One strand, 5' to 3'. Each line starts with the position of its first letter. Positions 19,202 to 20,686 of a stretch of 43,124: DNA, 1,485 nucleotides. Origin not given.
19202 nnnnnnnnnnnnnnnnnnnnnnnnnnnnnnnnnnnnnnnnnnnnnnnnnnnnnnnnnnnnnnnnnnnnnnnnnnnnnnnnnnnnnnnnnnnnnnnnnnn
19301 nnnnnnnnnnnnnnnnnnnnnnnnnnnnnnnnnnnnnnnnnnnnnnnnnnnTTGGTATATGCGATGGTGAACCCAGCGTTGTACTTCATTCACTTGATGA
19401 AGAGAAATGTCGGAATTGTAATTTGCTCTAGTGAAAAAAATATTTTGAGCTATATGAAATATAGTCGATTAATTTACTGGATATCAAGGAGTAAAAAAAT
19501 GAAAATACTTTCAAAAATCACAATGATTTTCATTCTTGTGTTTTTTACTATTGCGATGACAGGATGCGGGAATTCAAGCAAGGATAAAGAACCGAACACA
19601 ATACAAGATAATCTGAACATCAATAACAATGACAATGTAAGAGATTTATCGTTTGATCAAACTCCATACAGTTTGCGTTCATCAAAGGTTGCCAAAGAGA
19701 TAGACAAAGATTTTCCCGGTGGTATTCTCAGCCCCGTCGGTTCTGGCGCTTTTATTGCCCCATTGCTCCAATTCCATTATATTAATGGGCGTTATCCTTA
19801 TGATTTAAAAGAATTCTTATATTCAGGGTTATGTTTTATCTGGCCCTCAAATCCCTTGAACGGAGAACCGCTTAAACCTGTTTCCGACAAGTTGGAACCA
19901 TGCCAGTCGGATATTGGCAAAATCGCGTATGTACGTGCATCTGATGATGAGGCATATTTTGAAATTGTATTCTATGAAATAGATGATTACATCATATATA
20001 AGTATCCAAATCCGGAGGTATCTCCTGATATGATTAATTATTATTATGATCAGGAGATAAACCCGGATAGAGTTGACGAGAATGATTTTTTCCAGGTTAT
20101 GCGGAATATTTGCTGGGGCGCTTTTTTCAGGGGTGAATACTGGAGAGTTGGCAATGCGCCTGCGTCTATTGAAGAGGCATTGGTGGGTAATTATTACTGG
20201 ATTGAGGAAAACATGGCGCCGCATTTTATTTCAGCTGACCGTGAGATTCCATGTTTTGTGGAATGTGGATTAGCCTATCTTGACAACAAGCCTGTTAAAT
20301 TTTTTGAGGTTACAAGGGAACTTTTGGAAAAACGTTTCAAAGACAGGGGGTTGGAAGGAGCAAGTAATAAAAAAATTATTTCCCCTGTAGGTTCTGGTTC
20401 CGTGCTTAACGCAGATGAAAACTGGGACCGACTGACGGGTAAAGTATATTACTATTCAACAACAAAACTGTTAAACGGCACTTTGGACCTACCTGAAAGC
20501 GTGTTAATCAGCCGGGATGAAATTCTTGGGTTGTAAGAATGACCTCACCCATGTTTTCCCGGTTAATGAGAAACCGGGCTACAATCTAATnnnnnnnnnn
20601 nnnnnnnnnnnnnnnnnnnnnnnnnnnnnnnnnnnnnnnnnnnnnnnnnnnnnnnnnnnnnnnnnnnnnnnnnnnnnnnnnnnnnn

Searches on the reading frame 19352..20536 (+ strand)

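Call 13: search_protein_families(library=pfam, proteins=[window:19352-20536:+], max_evalue=0.001)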
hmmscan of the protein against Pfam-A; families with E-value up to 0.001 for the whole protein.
window:19352-20536:+ (394 aa): 0 families

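Call 81: search_protein_families(library=pfam, proteins=[window:19352-20536:+], max_evalue=0.1)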
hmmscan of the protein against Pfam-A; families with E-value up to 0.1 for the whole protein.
window:19352-20536:+ (394 aa): 0 families

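Call 83: search_protein_families(library=ncbifam, proteins=[window:19352-20536:+], max_evalue=0.1)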
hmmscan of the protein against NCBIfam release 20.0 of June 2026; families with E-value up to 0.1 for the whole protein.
window:19352-20536:+ (394 aa): 3 families
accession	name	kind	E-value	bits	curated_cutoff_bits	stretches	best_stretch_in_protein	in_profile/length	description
TIGR02898.1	spore_YhcN_YlaJ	subfamily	0.0018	18.6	99.75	1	59-119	2-65/158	YhcN/YlaJ family sporulation lipoprotein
NF052321.1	LP_Lmo2079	subfamily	0.016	14.6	150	1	55-94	3-42/354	Lmo2079 family surface lipoprotein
NF041428.1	TrsH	subfamily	0.082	13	150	0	59-100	5-46/149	TrsH/TraH family protein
